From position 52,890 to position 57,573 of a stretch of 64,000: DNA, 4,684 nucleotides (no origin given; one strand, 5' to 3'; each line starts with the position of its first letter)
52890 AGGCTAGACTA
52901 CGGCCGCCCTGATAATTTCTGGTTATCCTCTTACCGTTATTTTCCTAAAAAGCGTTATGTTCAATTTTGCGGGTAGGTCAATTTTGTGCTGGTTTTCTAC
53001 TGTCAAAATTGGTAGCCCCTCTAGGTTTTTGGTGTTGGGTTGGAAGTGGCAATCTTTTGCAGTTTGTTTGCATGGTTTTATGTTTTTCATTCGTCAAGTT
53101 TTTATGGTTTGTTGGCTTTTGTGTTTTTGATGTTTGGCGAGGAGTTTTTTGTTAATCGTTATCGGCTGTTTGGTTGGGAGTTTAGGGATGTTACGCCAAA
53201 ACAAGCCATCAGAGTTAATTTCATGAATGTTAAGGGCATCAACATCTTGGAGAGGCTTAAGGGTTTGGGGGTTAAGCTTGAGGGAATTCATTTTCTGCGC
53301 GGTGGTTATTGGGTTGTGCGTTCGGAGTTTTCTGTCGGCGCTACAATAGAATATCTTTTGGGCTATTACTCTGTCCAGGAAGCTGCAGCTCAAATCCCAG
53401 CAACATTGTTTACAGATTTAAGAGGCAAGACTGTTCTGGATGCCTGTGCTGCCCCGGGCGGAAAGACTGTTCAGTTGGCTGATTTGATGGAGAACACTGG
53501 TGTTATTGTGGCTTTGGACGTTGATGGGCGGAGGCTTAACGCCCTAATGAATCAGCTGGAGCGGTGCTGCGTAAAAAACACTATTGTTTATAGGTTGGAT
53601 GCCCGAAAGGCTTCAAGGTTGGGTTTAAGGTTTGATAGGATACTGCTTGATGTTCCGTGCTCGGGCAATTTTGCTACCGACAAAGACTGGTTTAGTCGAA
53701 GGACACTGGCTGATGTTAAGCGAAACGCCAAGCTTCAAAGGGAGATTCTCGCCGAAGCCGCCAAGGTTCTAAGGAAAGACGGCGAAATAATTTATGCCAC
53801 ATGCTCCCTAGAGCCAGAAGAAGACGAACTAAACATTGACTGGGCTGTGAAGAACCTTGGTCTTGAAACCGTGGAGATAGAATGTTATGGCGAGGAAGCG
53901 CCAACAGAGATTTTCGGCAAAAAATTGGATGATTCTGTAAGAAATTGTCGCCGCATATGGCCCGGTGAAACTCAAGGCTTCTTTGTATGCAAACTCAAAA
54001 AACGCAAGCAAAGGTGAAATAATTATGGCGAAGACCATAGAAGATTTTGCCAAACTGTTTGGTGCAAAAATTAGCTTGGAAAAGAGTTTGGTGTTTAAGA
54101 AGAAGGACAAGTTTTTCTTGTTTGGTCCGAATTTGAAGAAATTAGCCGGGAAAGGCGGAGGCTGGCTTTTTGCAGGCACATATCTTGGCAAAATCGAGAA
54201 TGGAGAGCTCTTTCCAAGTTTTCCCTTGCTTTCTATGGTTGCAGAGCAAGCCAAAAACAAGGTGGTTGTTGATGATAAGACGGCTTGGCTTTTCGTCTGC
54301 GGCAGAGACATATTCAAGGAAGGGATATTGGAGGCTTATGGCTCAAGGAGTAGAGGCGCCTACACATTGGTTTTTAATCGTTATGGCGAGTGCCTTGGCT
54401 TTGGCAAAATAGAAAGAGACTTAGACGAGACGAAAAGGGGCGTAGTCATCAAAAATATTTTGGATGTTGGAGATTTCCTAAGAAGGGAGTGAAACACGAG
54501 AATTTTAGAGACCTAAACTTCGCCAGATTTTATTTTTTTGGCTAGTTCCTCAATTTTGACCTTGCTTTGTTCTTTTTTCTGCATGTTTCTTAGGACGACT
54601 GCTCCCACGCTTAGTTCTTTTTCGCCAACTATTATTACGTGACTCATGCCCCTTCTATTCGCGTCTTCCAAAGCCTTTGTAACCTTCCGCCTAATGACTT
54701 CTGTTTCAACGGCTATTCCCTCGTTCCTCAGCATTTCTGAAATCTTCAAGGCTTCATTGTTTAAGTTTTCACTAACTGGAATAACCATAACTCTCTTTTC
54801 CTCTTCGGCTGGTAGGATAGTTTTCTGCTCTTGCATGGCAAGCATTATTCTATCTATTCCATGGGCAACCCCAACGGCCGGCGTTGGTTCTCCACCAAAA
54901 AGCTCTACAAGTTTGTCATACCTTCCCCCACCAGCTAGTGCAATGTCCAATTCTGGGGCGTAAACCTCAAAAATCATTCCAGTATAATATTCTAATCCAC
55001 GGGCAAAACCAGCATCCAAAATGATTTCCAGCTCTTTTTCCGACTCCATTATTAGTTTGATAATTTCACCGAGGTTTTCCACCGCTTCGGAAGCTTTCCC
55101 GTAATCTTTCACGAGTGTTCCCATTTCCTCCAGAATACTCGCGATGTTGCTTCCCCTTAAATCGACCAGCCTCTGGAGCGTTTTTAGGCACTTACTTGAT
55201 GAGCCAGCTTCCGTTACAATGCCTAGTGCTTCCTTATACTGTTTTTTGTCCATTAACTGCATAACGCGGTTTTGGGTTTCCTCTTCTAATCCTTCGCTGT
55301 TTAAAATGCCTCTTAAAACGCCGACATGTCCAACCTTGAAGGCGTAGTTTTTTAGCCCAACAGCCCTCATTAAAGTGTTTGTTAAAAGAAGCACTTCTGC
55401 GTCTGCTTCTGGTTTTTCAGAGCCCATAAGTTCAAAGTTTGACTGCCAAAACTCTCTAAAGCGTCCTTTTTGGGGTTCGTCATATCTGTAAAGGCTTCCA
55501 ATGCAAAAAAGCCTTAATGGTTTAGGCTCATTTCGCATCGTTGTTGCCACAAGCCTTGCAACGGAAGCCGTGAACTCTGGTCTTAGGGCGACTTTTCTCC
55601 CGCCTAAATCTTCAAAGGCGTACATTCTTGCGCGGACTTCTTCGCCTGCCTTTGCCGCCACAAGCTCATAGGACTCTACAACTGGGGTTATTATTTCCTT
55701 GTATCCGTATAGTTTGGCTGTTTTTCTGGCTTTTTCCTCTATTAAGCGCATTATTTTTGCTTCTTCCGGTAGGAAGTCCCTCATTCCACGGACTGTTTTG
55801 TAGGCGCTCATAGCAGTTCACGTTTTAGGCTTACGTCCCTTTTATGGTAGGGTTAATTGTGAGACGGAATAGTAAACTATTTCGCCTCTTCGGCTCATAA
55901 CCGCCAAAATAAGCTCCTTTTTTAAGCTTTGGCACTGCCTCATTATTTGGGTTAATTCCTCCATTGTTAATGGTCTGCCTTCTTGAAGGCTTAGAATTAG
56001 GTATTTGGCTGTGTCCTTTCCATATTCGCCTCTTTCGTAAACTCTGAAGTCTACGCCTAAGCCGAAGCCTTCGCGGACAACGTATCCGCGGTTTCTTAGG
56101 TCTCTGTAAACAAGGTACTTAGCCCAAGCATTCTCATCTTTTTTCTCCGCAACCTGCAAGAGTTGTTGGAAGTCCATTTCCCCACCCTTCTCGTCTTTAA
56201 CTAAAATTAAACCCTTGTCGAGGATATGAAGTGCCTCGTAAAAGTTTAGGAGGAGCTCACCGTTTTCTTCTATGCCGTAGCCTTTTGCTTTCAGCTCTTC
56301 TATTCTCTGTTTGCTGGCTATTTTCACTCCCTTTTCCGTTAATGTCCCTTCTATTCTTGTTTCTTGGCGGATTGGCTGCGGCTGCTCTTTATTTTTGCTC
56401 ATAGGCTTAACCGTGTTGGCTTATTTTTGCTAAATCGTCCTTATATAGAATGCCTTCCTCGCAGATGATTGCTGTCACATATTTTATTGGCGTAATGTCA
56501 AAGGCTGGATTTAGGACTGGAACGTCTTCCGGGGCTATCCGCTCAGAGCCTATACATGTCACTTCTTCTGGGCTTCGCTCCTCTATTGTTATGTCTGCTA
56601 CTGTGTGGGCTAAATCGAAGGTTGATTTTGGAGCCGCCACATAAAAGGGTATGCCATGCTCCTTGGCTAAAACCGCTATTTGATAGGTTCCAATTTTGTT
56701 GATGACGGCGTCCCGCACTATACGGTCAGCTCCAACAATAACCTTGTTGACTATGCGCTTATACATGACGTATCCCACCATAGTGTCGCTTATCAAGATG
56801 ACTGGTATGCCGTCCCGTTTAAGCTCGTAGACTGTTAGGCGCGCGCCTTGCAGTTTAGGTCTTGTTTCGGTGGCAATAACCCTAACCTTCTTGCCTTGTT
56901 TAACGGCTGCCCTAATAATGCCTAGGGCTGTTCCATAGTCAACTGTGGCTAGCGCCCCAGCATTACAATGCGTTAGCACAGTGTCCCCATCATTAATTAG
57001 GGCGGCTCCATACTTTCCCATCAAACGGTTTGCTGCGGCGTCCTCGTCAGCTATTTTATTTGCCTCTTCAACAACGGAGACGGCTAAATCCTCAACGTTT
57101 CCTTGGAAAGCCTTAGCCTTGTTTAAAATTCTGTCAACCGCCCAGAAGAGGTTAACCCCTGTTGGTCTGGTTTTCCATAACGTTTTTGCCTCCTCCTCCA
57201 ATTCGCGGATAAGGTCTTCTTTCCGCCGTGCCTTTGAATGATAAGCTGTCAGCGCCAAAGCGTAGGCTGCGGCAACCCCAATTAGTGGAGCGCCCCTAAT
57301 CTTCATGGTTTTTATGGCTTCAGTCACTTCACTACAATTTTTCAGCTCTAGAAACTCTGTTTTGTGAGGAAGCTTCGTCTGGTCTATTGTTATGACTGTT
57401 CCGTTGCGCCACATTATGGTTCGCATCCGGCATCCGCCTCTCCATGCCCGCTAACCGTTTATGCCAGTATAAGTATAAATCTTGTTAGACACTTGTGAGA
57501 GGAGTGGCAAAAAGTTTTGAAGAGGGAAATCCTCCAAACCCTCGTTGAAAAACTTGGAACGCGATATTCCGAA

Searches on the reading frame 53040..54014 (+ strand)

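Call 13: search_protein_families(library=pfam, proteins=[window:53040-54014:+], max_evalue=0.001)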
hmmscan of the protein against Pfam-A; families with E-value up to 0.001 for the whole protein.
window:53040-54014:+ (325 aa): 5 families
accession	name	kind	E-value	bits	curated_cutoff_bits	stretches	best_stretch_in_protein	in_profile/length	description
PF01189.24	Methyltr_RsmB-F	-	1.9e-46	158.7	27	1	129-320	9-199/199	16S rRNA methyltransferase RsmB/F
PF10354.15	BMT5-like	-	1.2e-07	32.6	24.7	1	153-279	54-152/168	rRNA (uridine-N3-)-methyltransferase BTM5-like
PF01728.25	FtsJ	-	6.5e-06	26.6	24.1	1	126-256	20-141/181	FtsJ-like methyltransferase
PF13847.12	Methyltransf_31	-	6.6e-06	26.3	27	1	129-260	4-117/145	Methyltransferase domain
PF17125.10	Methyltr_RsmF_N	-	0.00014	22.6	34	1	50-115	25-86/86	N-terminal domain of 16S rRNA methyltransferase RsmF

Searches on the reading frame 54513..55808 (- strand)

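Call 13: search_protein_families(library=pfam, proteins=[window:54513-55808:-], max_evalue=0.001)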
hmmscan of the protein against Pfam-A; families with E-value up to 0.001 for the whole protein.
window:54513-55808:- (431 aa): 4 families
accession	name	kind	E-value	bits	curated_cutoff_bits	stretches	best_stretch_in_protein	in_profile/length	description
PF13393.11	tRNA-synt_His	-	6e-69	233.1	25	1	8-321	1-308/308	Histidyl-tRNA synthetase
PF03129.25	HGTP_anticodon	-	8.7e-18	64.7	21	1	340-428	2-93/94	Anticodon binding domain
PF00587.30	tRNA-synt_2b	-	7.6e-09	36.3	29.3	1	63-163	1-99/179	tRNA synthetase class II core domain (G, H, P, S and T)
PF01409.25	tRNA-synt_2d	-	0.00073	19.5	19.8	0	20-128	19-133/246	tRNA synthetases class II core domain (F)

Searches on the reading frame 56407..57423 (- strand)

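Call 13: search_protein_families(library=pfam, proteins=[window:56407-57423:-], max_evalue=0.001)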
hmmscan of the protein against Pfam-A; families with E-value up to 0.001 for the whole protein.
window:56407-57423:- (338 aa): 1 family
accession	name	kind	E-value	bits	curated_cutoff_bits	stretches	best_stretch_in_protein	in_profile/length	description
PF01008.23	IF-2B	-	3.4e-95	318.9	22.4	1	41-327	1-279/280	Initiation factor 2 subunit family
